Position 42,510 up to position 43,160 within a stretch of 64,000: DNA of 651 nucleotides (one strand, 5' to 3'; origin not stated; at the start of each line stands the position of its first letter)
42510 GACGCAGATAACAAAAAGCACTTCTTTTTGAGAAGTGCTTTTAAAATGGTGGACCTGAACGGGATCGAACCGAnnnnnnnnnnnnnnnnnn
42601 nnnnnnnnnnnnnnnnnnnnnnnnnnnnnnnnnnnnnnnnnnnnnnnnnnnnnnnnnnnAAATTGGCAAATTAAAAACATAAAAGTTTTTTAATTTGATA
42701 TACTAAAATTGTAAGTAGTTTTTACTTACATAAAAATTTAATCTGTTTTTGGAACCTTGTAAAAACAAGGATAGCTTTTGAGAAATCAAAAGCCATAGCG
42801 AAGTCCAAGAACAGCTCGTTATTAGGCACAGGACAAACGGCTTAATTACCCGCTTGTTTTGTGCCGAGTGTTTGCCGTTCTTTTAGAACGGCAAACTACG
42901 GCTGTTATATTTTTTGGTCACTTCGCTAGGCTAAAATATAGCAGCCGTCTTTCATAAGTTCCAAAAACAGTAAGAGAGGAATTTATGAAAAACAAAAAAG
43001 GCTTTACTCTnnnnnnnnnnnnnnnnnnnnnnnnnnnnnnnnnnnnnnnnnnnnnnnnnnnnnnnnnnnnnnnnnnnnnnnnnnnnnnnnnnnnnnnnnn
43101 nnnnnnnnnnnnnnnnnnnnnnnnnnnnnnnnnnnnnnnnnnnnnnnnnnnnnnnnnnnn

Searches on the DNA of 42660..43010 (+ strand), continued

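Call 39: search_with_rna_model(model_id=R2, sources=[window, L001, L003, L005, L006, L007, L008, L009, L010, L011, L012, L013, L015, L016, L017, L018, L019, L020, L021, L022, L023, L024, L026, L028, L029, L030, L032, L033, L034, L035, L036, L037, L038, L039, L040, L041, L042, L043, L044, L045, L046, L047, L048, L049, L050, L051, L052, L055, L056, L057, L058, L059, L060, L062, L063, L066, L067, L068, L069, L070, L071, L072, L073, L074, L075, L076, L077, L078, L080, L081, L082, L083, L084, L085, L086, L087, L088, L089, L090, L091, L092, L093, L094, L095, L096, L097, L098, L099], max_evalue=0.001, make_alignment=true)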
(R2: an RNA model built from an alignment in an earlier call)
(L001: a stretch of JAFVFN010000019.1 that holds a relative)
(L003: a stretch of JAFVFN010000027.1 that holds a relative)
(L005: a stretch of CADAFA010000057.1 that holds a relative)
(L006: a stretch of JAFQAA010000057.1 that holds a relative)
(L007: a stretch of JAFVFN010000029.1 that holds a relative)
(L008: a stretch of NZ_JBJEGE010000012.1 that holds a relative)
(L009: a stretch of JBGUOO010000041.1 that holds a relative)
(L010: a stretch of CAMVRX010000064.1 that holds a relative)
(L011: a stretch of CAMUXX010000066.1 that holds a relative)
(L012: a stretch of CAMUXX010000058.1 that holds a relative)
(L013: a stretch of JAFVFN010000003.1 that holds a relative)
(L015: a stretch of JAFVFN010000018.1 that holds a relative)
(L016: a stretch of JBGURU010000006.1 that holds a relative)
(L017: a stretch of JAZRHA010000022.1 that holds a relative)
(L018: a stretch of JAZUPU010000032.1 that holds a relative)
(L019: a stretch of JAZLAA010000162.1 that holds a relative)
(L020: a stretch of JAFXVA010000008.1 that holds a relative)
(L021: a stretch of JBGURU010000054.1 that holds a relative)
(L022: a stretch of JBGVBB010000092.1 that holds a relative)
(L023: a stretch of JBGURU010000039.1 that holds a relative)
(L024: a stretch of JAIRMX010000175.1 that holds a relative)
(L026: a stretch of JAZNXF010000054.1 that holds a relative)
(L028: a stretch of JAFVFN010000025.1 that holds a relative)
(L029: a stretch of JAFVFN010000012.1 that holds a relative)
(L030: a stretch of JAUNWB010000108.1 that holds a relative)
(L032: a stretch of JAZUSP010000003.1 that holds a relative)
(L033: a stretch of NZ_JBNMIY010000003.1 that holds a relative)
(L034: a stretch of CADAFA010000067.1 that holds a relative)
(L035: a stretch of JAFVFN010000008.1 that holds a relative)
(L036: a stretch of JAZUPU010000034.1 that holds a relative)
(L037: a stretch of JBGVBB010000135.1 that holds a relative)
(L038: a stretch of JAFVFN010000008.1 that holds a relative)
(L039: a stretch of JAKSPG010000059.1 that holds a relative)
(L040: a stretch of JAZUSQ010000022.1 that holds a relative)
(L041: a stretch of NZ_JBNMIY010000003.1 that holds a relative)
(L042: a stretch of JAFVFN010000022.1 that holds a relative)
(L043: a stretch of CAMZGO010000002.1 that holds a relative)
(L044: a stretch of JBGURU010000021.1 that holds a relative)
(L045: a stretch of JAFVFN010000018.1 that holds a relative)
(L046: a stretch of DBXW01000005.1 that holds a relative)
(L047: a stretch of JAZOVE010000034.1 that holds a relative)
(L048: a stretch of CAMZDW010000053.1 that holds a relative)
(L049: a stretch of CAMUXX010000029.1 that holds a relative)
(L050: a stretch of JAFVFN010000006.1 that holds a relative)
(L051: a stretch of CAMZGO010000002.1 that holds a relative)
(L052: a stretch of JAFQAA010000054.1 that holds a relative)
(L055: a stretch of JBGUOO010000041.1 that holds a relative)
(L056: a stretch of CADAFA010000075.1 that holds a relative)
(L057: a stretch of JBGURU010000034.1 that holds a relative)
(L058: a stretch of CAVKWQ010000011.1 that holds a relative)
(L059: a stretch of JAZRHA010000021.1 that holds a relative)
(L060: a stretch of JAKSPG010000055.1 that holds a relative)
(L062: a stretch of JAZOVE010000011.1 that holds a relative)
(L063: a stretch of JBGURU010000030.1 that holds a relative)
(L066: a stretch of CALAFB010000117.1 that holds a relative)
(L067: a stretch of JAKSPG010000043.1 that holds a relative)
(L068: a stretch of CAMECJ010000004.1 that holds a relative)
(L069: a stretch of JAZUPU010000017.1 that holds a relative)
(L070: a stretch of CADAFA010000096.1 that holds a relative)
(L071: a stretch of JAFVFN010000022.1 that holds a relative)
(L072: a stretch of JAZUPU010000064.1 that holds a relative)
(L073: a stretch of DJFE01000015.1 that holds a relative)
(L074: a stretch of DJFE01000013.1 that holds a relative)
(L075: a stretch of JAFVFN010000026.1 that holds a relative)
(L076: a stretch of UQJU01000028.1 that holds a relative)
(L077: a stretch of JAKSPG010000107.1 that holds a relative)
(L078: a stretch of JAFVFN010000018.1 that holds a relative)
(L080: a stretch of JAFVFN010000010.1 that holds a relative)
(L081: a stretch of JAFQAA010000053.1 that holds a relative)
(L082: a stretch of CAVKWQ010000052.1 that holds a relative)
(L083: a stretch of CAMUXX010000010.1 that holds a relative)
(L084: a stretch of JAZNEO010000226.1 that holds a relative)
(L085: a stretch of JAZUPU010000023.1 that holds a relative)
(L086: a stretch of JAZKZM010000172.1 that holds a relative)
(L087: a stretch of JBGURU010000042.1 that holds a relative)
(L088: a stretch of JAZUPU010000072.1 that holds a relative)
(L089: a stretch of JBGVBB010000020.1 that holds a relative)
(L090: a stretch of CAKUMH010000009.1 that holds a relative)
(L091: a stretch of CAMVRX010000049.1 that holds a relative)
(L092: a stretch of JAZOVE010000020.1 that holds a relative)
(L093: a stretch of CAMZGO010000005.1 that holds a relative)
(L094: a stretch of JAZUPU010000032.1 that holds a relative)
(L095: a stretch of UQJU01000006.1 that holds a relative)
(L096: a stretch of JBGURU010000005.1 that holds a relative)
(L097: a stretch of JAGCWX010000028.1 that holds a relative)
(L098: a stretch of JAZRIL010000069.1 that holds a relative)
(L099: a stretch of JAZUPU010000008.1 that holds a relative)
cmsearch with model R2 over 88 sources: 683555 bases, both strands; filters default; matches with E-value up to 0.001: 126.
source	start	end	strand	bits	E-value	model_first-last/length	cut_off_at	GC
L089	2074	2216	-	142.6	1.6e-36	1-142/142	no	0.45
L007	7089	7231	-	139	1.5e-35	1-142/142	no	0.41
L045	2032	2173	-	134.7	2.4e-34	1-142/142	no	0.39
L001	6800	6941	-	133.6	4.9e-34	1-142/142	no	0.39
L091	4874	5017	-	131.6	1.7e-33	1-142/142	no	0.42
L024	296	442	-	131.1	2.4e-33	1-142/142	no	0.45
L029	4016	4160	+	129.5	6.2e-33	1-142/142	no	0.46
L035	2402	2546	-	129.3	7.1e-33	1-142/142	no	0.43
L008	943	1090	+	128.3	1.3e-32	1-142/142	no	0.48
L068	4822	4969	-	128.3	1.3e-32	1-142/142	no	0.48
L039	2968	3110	+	126.5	4.2e-32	1-142/142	no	0.41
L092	1692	1833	-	126.5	4.3e-32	1-142/142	no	0.37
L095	5821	5972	-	126.4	4.5e-32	1-142/142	no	0.49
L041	821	972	+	125.3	9e-32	1-142/142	no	0.5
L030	913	1060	-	125.1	1.1e-31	1-142/142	no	0.5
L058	1938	2089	+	124.8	1.2e-31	1-142/142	no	0.5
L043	3931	4074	+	124.7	1.3e-31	1-142/142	no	0.37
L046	7209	7354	-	124.5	1.5e-31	1-142/142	no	0.46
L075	5784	5927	-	122.9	4.2e-31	1-142/142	no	0.44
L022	848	988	-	121.6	9.2e-31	1-142/142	no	0.41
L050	5484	5628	+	121.4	1.1e-30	1-142/142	no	0.41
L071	3410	3566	-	121.1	1.3e-30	1-142/142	no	0.45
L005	4600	4738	-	120.1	2.5e-30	1-142/142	no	0.42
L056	2872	3016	-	120.1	2.5e-30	1-142/142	no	0.37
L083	6659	6798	-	120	2.6e-30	1-142/142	no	0.41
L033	6694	6841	+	119.2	4.3e-30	1-142/142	no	0.5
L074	1419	1566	+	119.2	4.3e-30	1-142/142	no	0.5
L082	4299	4446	-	119.2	4.3e-30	1-142/142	no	0.5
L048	3291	3439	+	117.8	1e-29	1-142/142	no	0.46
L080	921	1063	-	117.6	1.2e-29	1-142/142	no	0.43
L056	847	986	-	117.5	1.2e-29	1-142/142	no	0.37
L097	2889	3032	+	117.2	1.5e-29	1-142/142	no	0.4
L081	5126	5276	+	116.9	1.8e-29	1-142/142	no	0.4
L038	7328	7469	+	116.5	2.4e-29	1-142/142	no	0.45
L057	680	819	-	115.7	4e-29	1-142/142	no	0.34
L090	3741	3888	-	115.1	5.7e-29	1-142/142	no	0.52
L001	1858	1998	-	113.6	1.6e-28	1-142/142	no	0.45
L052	2029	2176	-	113.5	1.6e-28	1-142/142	no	0.41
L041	7687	7840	-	112.8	2.5e-28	1-142/142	no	0.45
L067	4943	5091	+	112.8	2.6e-28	1-142/142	no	0.53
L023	4941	5082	-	111.3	6.7e-28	1-142/142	no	0.37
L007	2574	2719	-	110.7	9.7e-28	1-142/142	no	0.39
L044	6286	6426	+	110.1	1.4e-27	1-142/142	no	0.35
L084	1224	1368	-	108.1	5.1e-27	1-142/142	no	0.39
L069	6563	6703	-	107.2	8.7e-27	1-142/142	no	0.34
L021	2992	3135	+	107.2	8.7e-27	1-142/142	no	0.36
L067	371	519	+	107.2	8.8e-27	1-142/142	no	0.53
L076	6955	7102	+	107.1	9.5e-27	1-142/142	no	0.49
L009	5667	5814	+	106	1.9e-26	1-142/142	no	0.47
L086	4273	4421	-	105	3.5e-26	1-142/142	no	0.39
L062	846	984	+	103.6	8.5e-26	1-142/142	no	0.4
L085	1302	1447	-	102.3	1.9e-25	1-142/142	no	0.29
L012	4470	4621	-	102.2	2.1e-25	1-142/142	no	0.43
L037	2275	2404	+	98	3e-24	1-142/142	no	0.4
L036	5097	5235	+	97.5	4e-24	1-142/142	no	0.38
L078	3819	3962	+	97.5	4.1e-24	1-142/142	no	0.42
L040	3963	4112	+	96.4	8.1e-24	1-142/142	no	0.47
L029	227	376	-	96.4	8.1e-24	1-142/142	no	0.37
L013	1906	2039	+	95.3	1.7e-23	1-142/142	no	0.51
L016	6414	6568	+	95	2e-23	1-142/142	no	0.37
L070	138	275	-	95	2e-23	1-142/142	no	0.36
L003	1138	1278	+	94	3.7e-23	1-142/142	no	0.41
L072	1370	1504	-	93.7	4.7e-23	1-142/142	no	0.37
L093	3084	3234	-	93.4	5.7e-23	1-142/142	no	0.41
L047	3723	3861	+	92.2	1.2e-22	1-142/142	no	0.4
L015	1848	1995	+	92.2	1.2e-22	1-142/142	no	0.44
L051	1543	1684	+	91.5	1.9e-22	1-142/142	no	0.33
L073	5333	5475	+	91.3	2e-22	1-124/142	3'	0.5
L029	1690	1836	-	91.2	2.2e-22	1-142/142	no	0.43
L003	6858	7011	-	90.8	2.9e-22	1-142/142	no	0.47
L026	194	342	-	89.8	5.6e-22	1-142/142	no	0.36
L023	574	710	-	89.2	7.8e-22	1-142/142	no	0.35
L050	4652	4794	+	88.3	1.4e-21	1-142/142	no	0.41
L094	3342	3478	+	88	1.7e-21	1-142/142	no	0.39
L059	3961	4099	+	87.2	2.7e-21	1-142/142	no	0.42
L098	1667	1806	-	86.5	4.3e-21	1-142/142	no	0.41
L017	3963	4100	-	82.3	6.4e-20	1-142/142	no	0.33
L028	6482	6611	+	80.9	1.6e-19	1-142/142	no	0.49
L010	5429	5569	-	80.7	1.7e-19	1-142/142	no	0.48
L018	146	271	-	79.9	2.9e-19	1-142/142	no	0.34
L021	5386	5528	+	79.7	3.3e-19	1-142/142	no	0.36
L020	138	284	+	79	5.1e-19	1-142/142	no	0.38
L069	48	183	-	75.9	3.6e-18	1-142/142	no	0.34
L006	3033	3157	+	75.3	5.4e-18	1-142/142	no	0.39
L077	5080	5209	+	74.2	1e-17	1-124/142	3'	0.53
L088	3465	3600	-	73.2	2e-17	1-142/142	no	0.35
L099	2079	2215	+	71.8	5e-17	1-142/142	no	0.35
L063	679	824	-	69.8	1.7e-16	1-142/142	no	0.4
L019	1131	1258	-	69.3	2.3e-16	1-142/142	no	0.47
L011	3660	3791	+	65.2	3.1e-15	1-142/142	no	0.36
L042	1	74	-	65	3.7e-15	1-74/142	3'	0.42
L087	7308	7478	-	64.9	3.8e-15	1-142/142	no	0.35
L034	770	905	-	60.3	7.3e-14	1-142/142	no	0.38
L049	1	94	-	59.2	1.4e-13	1-91/142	3'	0.35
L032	1333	1477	+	56.5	8.2e-13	1-142/142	no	0.48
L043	1863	2000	+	55.9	1.1e-12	1-142/142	no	0.38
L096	2099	2233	+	53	7.4e-12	1-142/142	no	0.42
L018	4756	4854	+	48.8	1.1e-10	1-142/142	no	0.3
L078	468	611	-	47.7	2.1e-10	1-142/142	no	0.42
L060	6868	6969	-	47.3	2.7e-10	1-142/142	no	0.45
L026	5548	5701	-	39.4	3.9e-08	1-142/142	no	0.45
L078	3903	4047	-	30.3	1.3e-05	1-142/142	no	0.42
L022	907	1026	+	29.4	2.3e-05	1-142/142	no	0.4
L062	925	1000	-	29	3e-05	1-142/142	no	0.37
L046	7193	7268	+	28.4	4.2e-05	1-142/142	no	0.46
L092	1773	1813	+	27.7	6.9e-05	21-61/142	no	0.49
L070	144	192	+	27.3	9e-05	88-136/142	no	0.43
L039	2931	3042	-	27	0.0001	1-142/142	no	0.41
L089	1997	2134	+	26.7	0.00013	1-142/142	no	0.33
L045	2038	2086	+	26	0.0002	88-136/142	no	0.47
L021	3075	3151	-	26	0.0002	1-142/142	no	0.34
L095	5751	5882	+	25.8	0.00023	1-142/142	no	0.36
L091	4936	5051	+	25.5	0.00027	1-142/142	no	0.38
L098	1569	1728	+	25.5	0.00027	1-142/142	no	0.45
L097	2817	2963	-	25.2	0.00032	1-142/142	no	0.33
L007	7010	7150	+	24.8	0.00043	1-142/142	no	0.37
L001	6806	6854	+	24.7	0.00046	88-136/142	no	0.43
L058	2028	2160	-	24.2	0.00061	1-142/142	no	0.38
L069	6624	6740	+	23.7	0.00087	1-142/142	no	0.36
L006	3097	3198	-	23.5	0.00094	1-142/142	no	0.36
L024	215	356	+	23.5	0.00098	1-142/142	no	0.35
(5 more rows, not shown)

Alignment A6: 126 matches aligned to the model, 314 columns, each read 5' to 3' on its own strand. Consensus structure (alignment columns), stored with it:
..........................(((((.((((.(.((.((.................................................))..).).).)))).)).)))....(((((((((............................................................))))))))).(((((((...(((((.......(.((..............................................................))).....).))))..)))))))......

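Call 40: search_with_rna_model(model_id=R2, sources=[window, L001, L003, L005, L006, L007, L008, L009, L010, L011, L012, L013, L015, L016, L017, L018, L019, L020, L021, L022, L023, L024, L026, L028, L029, L030, L032, L033, L034, L035, L036, L037, L038, L039, L040, L041, L043, L044, L045, L046, L047, L048, L050, L051, L052, L056, L057, L058, L059, L060, L062, L063, L067, L068, L069, L070, L071, L072, L074, L075, L076, L078, L080, L081, L082, L083, L084, L085, L086, L087, L088, L089, L090, L091, L092, L093, L094, L095, L096, L097, L098, L099], max_evalue=1e-7, make_alignment=true)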
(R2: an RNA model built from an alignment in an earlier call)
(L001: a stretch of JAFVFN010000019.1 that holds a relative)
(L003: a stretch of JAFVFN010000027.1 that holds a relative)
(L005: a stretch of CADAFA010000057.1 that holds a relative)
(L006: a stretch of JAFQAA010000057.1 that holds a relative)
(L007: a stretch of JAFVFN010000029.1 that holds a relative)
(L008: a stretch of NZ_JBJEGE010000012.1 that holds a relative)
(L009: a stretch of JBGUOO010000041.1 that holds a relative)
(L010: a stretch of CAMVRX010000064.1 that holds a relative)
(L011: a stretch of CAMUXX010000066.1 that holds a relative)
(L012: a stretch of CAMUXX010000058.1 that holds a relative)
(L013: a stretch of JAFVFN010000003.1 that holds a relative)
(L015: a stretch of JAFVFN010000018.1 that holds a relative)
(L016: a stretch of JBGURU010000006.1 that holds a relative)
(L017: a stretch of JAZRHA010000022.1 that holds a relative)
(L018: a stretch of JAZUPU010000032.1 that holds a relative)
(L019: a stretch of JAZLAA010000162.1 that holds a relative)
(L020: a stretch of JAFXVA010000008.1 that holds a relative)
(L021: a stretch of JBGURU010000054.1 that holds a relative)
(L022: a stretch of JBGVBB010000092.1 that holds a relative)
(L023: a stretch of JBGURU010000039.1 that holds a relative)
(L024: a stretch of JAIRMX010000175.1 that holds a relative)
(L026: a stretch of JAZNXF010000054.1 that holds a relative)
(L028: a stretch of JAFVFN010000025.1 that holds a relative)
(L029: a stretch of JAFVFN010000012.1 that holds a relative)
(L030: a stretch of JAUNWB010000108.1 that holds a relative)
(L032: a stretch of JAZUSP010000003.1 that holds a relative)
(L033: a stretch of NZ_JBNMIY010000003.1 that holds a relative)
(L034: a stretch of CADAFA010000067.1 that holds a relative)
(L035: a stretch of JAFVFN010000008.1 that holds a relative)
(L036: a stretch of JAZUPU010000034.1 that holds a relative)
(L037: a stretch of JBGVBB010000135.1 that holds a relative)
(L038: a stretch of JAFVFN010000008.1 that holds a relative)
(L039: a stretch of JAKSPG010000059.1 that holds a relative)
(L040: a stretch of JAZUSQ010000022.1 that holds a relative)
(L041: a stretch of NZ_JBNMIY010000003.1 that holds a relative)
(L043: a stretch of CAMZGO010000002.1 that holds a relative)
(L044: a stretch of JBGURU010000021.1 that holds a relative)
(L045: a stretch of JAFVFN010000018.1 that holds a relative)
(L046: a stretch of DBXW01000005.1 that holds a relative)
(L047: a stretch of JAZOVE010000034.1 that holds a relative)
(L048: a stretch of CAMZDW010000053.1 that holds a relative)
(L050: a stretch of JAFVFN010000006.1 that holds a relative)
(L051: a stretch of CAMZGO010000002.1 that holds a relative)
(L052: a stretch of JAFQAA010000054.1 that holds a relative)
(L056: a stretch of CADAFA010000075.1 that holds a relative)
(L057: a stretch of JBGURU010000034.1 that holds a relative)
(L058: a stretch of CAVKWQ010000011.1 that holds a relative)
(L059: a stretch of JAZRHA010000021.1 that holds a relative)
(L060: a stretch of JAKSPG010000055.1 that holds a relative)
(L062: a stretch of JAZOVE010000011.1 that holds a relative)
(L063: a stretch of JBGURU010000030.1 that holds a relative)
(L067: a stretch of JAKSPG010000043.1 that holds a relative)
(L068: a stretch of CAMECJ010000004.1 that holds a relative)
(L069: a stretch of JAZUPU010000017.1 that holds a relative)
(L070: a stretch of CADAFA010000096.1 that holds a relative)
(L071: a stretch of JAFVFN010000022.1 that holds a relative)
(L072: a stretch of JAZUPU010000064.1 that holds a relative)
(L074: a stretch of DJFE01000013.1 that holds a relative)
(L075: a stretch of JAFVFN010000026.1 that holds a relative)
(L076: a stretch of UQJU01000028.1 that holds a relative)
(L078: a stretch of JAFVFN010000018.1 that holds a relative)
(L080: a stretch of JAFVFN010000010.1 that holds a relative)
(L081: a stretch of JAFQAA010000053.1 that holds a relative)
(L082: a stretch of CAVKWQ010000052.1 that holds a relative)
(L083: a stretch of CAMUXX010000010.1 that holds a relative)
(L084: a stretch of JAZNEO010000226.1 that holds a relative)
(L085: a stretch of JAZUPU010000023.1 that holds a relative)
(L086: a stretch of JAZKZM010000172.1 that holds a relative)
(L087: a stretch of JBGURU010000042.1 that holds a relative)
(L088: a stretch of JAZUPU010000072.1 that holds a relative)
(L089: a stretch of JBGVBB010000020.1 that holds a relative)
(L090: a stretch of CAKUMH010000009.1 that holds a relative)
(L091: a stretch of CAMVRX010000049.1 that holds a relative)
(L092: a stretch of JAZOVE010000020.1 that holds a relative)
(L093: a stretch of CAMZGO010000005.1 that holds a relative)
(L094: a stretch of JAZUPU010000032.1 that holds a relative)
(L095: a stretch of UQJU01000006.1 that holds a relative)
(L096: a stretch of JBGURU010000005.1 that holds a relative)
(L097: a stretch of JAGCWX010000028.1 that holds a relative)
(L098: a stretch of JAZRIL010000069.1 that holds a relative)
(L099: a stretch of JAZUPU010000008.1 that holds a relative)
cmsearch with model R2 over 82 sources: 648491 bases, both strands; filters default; matches with E-value up to 1e-7: 99.
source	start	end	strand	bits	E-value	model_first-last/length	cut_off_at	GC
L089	2074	2216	-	142.6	1.5e-36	1-142/142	no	0.45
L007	7089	7231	-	139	1.4e-35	1-142/142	no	0.41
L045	2032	2173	-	134.7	2.3e-34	1-142/142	no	0.39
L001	6800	6941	-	133.6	4.6e-34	1-142/142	no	0.39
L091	4874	5017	-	131.6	1.6e-33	1-142/142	no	0.42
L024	296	442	-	131.1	2.2e-33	1-142/142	no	0.45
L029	4016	4160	+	129.5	5.9e-33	1-142/142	no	0.46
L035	2402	2546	-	129.3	6.7e-33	1-142/142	no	0.43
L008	943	1090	+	128.3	1.3e-32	1-142/142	no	0.48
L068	4822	4969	-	128.3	1.3e-32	1-142/142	no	0.48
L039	2968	3110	+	126.5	4e-32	1-142/142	no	0.41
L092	1692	1833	-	126.5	4.1e-32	1-142/142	no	0.37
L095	5821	5972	-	126.4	4.3e-32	1-142/142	no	0.49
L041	821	972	+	125.3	8.5e-32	1-142/142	no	0.5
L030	913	1060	-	125.1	1e-31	1-142/142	no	0.5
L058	1938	2089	+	124.8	1.2e-31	1-142/142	no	0.5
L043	3931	4074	+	124.7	1.3e-31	1-142/142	no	0.37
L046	7209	7354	-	124.5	1.4e-31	1-142/142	no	0.46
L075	5784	5927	-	122.9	3.9e-31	1-142/142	no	0.44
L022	848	988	-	121.6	8.8e-31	1-142/142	no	0.41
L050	5484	5628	+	121.4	1e-30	1-142/142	no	0.41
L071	3410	3566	-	121.1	1.2e-30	1-142/142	no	0.45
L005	4600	4738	-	120.1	2.4e-30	1-142/142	no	0.42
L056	2872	3016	-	120.1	2.4e-30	1-142/142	no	0.37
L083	6659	6798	-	120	2.5e-30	1-142/142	no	0.41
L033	6694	6841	+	119.2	4.1e-30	1-142/142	no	0.5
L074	1419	1566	+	119.2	4.1e-30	1-142/142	no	0.5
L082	4299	4446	-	119.2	4.1e-30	1-142/142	no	0.5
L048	3291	3439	+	117.8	9.8e-30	1-142/142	no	0.46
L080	921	1063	-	117.6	1.1e-29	1-142/142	no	0.43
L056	847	986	-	117.5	1.2e-29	1-142/142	no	0.37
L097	2889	3032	+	117.2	1.5e-29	1-142/142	no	0.4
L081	5126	5276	+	116.9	1.8e-29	1-142/142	no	0.4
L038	7328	7469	+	116.5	2.2e-29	1-142/142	no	0.45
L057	680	819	-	115.7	3.8e-29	1-142/142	no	0.34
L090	3741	3888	-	115.1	5.4e-29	1-142/142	no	0.52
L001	1858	1998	-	113.6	1.5e-28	1-142/142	no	0.45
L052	2029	2176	-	113.5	1.5e-28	1-142/142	no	0.41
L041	7687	7840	-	112.8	2.4e-28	1-142/142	no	0.45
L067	4943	5091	+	112.8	2.4e-28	1-142/142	no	0.53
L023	4941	5082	-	111.3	6.4e-28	1-142/142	no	0.37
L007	2574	2719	-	110.7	9.2e-28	1-142/142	no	0.39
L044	6286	6426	+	110.1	1.3e-27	1-142/142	no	0.35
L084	1224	1368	-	108.1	4.8e-27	1-142/142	no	0.39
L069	6563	6703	-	107.2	8.3e-27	1-142/142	no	0.34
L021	2992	3135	+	107.2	8.3e-27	1-142/142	no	0.36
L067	371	519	+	107.2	8.4e-27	1-142/142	no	0.53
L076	6955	7102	+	107.1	9e-27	1-142/142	no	0.49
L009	5667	5814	+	106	1.8e-26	1-142/142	no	0.47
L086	4273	4421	-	105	3.3e-26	1-142/142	no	0.39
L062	846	984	+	103.6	8.1e-26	1-142/142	no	0.4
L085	1302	1447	-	102.3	1.8e-25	1-142/142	no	0.29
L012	4470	4621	-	102.2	2e-25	1-142/142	no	0.43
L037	2275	2404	+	98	2.8e-24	1-142/142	no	0.4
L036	5097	5235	+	97.5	3.8e-24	1-142/142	no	0.38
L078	3819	3962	+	97.5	3.9e-24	1-142/142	no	0.42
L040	3963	4112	+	96.4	7.7e-24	1-142/142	no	0.47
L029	227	376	-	96.4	7.7e-24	1-142/142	no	0.37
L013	1906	2039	+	95.3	1.6e-23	1-142/142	no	0.51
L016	6414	6568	+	95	1.9e-23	1-142/142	no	0.37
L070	138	275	-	95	1.9e-23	1-142/142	no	0.36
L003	1138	1278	+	94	3.5e-23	1-142/142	no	0.41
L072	1370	1504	-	93.7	4.4e-23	1-142/142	no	0.37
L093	3084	3234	-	93.4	5.4e-23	1-142/142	no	0.41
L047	3723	3861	+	92.2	1.1e-22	1-142/142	no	0.4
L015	1848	1995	+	92.2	1.1e-22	1-142/142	no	0.44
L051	1543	1684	+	91.5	1.8e-22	1-142/142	no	0.33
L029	1690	1836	-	91.2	2.1e-22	1-142/142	no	0.43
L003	6858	7011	-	90.8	2.7e-22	1-142/142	no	0.47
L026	194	342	-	89.8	5.3e-22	1-142/142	no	0.36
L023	574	710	-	89.2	7.4e-22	1-142/142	no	0.35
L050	4652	4794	+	88.3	1.3e-21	1-142/142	no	0.41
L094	3342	3478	+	88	1.6e-21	1-142/142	no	0.39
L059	3961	4099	+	87.2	2.6e-21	1-142/142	no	0.42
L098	1667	1806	-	86.5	4.1e-21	1-142/142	no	0.41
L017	3963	4100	-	82.3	6e-20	1-142/142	no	0.33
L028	6482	6611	+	80.9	1.5e-19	1-142/142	no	0.49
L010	5429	5569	-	80.7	1.6e-19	1-142/142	no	0.48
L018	146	271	-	79.9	2.8e-19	1-142/142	no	0.34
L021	5386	5528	+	79.7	3.2e-19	1-142/142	no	0.36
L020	138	284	+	79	4.9e-19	1-142/142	no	0.38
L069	48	183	-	75.9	3.4e-18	1-142/142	no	0.34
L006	3033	3157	+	75.3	5.1e-18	1-142/142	no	0.39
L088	3465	3600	-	73.2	1.9e-17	1-142/142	no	0.35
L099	2079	2215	+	71.8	4.7e-17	1-142/142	no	0.35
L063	679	824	-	69.8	1.6e-16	1-142/142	no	0.4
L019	1131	1258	-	69.3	2.2e-16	1-142/142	no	0.47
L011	3660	3791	+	65.2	3e-15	1-142/142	no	0.36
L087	7308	7478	-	64.9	3.6e-15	1-142/142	no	0.35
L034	770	905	-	60.3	6.9e-14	1-142/142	no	0.38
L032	1333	1477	+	56.5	7.8e-13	1-142/142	no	0.48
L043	1863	2000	+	55.9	1.1e-12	1-142/142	no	0.38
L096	2099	2233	+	53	7e-12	1-142/142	no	0.42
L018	4756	4854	+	48.8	1e-10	1-142/142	no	0.3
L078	468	611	-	47.7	2e-10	1-142/142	no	0.42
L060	6868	6969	-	47.3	2.6e-10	1-142/142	no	0.45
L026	5548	5701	-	39.4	3.7e-08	1-142/142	no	0.45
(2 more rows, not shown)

Alignment A7: 99 matches aligned to the model, 246 columns, each read 5' to 3' on its own strand. Consensus structure (alignment columns), stored with it:
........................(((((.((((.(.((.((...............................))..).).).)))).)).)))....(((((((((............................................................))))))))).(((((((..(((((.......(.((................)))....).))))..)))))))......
